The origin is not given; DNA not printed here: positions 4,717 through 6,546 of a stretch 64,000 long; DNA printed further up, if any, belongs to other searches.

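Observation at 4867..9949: Tightly packed MttB-family / SRPBCC / racemase-family / DMGDH-GcvT operon: candidate aerobic quaternary-amine demethylation route without a corrinoid partner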

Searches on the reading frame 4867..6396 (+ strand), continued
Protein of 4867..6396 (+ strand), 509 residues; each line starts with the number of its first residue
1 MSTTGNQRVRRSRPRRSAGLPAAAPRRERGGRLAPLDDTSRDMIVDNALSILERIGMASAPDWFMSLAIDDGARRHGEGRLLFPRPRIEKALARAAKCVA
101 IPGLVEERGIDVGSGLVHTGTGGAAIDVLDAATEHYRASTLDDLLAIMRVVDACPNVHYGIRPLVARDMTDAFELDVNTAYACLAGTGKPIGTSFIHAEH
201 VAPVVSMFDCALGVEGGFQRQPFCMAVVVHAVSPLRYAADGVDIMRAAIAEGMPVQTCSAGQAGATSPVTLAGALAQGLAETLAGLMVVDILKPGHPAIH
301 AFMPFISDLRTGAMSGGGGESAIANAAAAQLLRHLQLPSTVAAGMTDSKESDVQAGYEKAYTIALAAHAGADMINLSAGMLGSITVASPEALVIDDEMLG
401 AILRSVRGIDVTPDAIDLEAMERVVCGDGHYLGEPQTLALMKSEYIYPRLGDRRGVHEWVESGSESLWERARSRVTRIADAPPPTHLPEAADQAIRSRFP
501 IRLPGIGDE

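Call 50: get_annotated_region(hit=H2, flank=14000)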
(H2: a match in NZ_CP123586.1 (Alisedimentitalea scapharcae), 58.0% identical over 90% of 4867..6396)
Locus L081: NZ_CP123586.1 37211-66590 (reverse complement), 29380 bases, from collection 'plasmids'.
description: Alisedimentitalea scapharcae strain KCTC 42119 plasmid unnamed2, complete sequence
organism: Alisedimentitalea scapharcae (NCBI taxid 1524259)
taxonomy: Bacteria; Pseudomonadota; Alphaproteobacteria; Rhodobacterales; Paracoccaceae; Alisedimentitalea; Alisedimentitalea scapharcae
host: -; source: Anadara broughtonii; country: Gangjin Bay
typing (MOB-suite, as given by PLSDB): non-mobilizable
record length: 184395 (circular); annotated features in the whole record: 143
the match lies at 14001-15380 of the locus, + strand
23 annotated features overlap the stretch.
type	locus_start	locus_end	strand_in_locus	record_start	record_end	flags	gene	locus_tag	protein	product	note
CDS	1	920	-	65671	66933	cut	-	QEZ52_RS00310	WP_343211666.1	aminotransferase class V-fold PLP-dependent enzyme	-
CDS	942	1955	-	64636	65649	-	-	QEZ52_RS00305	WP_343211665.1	glutamate cyclase domain-containing protein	-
CDS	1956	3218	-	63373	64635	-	-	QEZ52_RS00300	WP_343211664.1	hypothetical protein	-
CDS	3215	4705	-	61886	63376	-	-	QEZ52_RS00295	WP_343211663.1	aldehyde dehydrogenase family protein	-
CDS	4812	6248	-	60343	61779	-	-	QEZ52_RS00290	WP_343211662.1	aminotransferase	-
CDS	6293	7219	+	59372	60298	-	-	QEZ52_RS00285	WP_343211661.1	LysR family transcriptional regulator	GO:0006355 - regulation of DNA-templated transcription [Evidence IEA]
CDS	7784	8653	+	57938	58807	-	-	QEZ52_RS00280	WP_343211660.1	hypothetical protein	-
CDS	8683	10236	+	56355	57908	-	-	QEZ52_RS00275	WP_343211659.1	ABC transporter substrate-binding protein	-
CDS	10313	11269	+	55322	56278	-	-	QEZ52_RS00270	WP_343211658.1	ABC transporter permease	GO:0055085 - transmembrane transport [Evidence IEA]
CDS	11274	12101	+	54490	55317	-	-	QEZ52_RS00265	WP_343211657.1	ABC transporter permease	-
CDS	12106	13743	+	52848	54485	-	-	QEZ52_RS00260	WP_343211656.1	ABC transporter ATP-binding protein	-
CDS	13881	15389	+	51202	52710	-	-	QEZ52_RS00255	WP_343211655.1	trimethylamine methyltransferase family protein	GO:0015948 - methanogenesis [Evidence IEA]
CDS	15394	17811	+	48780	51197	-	-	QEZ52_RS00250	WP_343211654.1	FAD-dependent oxidoreductase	-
CDS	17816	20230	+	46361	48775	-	-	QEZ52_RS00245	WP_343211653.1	FAD-dependent oxidoreductase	-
CDS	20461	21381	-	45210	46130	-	-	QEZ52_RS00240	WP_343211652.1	LysR family transcriptional regulator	GO:0006355 - regulation of DNA-templated transcription [Evidence IEA]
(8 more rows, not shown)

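Call 59: search_protein_families(library=pfam, proteins=[L042:27-953:+, L042:959-1603:+, L042:2325-3050:+, L042:3061-3705:-, L042:3672-5351:-, L031:19334-20320:-, L042:7758-9926:-, L009:15623-16735:+, L009:18360-21419:+, L073:18745-20490:-])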
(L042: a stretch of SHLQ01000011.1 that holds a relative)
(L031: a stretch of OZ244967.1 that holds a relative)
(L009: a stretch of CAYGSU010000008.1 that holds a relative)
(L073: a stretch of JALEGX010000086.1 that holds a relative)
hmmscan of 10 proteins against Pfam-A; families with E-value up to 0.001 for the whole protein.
L042:27-953:+ (308 aa): 1 family
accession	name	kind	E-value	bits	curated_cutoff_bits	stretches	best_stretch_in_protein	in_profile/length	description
PF01208.23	URO-D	-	7e-26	91.5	23.9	1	48-301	99-346/346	Uroporphyrinogen decarboxylase (URO-D)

L042:959-1603:+ (214 aa): 2 families
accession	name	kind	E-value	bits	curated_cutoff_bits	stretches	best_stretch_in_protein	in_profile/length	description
PF02310.24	B12-binding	-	2.1e-28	99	32.1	1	93-203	2-118/121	B12 binding domain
PF02607.22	B12-binding_2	-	7.9e-20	71.3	23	1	7-78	2-72/74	B12 binding domain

L042:2325-3050:+ (241 aa): 1 family
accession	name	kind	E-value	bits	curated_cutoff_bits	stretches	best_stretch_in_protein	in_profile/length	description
PF11716.13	MDMPI_N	-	8.7e-10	39.9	24.2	1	28-118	2-102/140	Mycothiol maleylpyruvate isomerase N-terminal domain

L042:3061-3705:- (214 aa): 1 family
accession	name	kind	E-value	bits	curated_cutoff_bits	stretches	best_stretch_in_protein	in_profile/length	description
PF12525.13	DUF3726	-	8.7e-14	51.6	22.1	1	13-77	1-65/73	Protein of unknown function (DUF3726)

L042:3672-5351:- (559 aa): 0 families

L031:19334-20320:- (328 aa): 1 family
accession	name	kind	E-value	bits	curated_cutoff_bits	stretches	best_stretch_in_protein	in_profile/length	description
PF01244.27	Peptidase_M19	-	7.9e-73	245.8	26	1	16-321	35-318/319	Membrane dipeptidase (Peptidase family M19)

L042:7758-9926:- (722 aa): 5 families
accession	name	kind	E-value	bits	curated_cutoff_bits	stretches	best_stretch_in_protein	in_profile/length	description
PF00122.25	E1-E2_ATPase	-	1.8e-49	168.1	28.1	1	222-389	11-180/181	E1-E2 ATPase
PF00702.32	Hydrolase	-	9.4e-32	111.4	26.4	1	406-618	1-191/191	haloacid dehalogenase-like hydrolase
PF00403.32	HMA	-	2.3e-13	50.7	24.8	1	11-69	2-61/62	Heavy-metal-associated domain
PF08282.18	Hydrolase_3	-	3.2e-10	40.6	20.9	1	590-650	195-255/255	haloacid dehalogenase-like hydrolase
PF12710.13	HAD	-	0.00014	22.8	27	1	540-614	89-188/189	haloacid dehalogenase-like hydrolase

L009:15623-16735:+ (370 aa): 0 families

L009:18360-21419:+ (1020 aa): 3 families
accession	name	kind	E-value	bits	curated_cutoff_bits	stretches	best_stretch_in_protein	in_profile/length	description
PF02538.19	Hydantoinase_B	-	1.6e-92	311.1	26.8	1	703-1020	1-318/519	Hydantoinase B/oxoprolinase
PF01968.24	Hydantoinase_A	-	6.1e-84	282.1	22.9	1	201-497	1-290/291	Hydantoinase/oxoprolinase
PF05378.19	Hydant_A_N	-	7e-52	176.1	25.2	1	4-180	1-175/176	Hydantoinase/oxoprolinase N-terminal region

L073:18745-20490:- (581 aa): 0 families

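Call 65: get_annotated_region(hit=H13, flank=8000)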
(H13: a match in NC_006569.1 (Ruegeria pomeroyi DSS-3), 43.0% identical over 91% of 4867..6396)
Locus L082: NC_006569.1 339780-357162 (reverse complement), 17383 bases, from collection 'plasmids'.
description: Ruegeria pomeroyi DSS-3 megaplasmid, complete sequence
organism: Ruegeria pomeroyi DSS-3 (NCBI taxid 246200)
taxonomy: Bacteria; Pseudomonadota; Alphaproteobacteria; Rhodobacterales; Roseobacteraceae; Ruegeria; Ruegeria pomeroyi; Ruegeria pomeroyi DSS-3
host: -; source: -; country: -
typing (MOB-suite, as given by PLSDB): non-mobilizable; replicon rep_cluster_95
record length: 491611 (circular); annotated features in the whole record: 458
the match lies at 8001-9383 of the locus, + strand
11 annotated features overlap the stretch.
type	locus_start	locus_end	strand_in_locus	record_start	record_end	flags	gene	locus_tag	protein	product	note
CDS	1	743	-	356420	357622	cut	-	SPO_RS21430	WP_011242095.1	methionine gamma-lyase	GO:0019346 - transsulfuration [Evidence IEA]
CDS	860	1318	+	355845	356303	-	-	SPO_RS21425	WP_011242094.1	Lrp/AsnC family transcriptional regulator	-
CDS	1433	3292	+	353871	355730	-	-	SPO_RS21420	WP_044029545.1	amidohydrolase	-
CDS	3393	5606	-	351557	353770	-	-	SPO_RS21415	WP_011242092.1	NADP-dependent isocitrate dehydrogenase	GO:0006099 - tricarboxylic acid cycle [Evidence IEA]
CDS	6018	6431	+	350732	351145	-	-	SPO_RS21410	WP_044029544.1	hypothetical protein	-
CDS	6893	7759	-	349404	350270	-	-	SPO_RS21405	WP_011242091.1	LysR family transcriptional regulator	GO:0006355 - regulation of DNA-templated transcription [Evidence IEA]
CDS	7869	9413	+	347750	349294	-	-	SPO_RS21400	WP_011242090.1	trimethylamine methyltransferase family protein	-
CDS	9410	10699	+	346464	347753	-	-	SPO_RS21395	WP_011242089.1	aminotransferase class III-fold pyridoxal phosphate-dependent enzyme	-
CDS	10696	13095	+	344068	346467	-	-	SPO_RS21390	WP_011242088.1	FAD-dependent oxidoreductase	-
CDS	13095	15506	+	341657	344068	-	-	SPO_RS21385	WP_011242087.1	FAD-dependent oxidoreductase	-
CDS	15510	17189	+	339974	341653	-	-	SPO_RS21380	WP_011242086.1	thiamine pyrophosphate-binding protein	-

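Call 66: get_annotated_region(hit=H14, flank=8000)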
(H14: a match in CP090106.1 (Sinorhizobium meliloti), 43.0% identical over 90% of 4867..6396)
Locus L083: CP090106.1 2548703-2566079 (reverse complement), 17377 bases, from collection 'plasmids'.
description: Sinorhizobium meliloti strain Ak57 plasmid pSymB, complete sequence
organism: Sinorhizobium meliloti (NCBI taxid 382)
taxonomy: Bacteria; Pseudomonadota; Alphaproteobacteria; Hyphomicrobiales; Rhizobiaceae; Sinorhizobium; Sinorhizobium meliloti
host: -; source: Medicago,Cell culture,Plant nodule; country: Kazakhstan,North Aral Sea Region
typing (MOB-suite, as given by PLSDB): non-mobilizable
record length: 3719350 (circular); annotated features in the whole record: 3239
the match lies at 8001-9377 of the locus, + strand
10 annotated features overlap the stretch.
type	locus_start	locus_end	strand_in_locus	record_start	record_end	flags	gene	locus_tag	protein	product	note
CDS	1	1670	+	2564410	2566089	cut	-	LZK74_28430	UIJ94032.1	alpha/beta-hydrolase family protein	-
CDS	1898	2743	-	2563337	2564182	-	-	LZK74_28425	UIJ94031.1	LysR family transcriptional regulator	-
CDS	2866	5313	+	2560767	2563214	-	-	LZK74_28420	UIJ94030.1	FAD-dependent oxidoreductase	-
CDS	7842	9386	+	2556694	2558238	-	-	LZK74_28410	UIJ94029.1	trimethylamine methyltransferase family protein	-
CDS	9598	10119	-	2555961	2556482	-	-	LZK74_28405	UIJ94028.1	hypothetical protein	-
CDS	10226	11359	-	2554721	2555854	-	-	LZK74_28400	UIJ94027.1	ABC transporter substrate-binding protein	-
CDS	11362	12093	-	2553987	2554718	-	fhuF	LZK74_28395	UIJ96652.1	siderophore-iron reductase FhuF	-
CDS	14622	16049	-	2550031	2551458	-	-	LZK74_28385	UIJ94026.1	gamma-aminobutyraldehyde dehydrogenase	-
CDS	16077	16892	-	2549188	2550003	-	-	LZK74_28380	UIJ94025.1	ABC transporter permease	-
CDS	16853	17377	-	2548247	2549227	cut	-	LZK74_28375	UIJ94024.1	ABC transporter permease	-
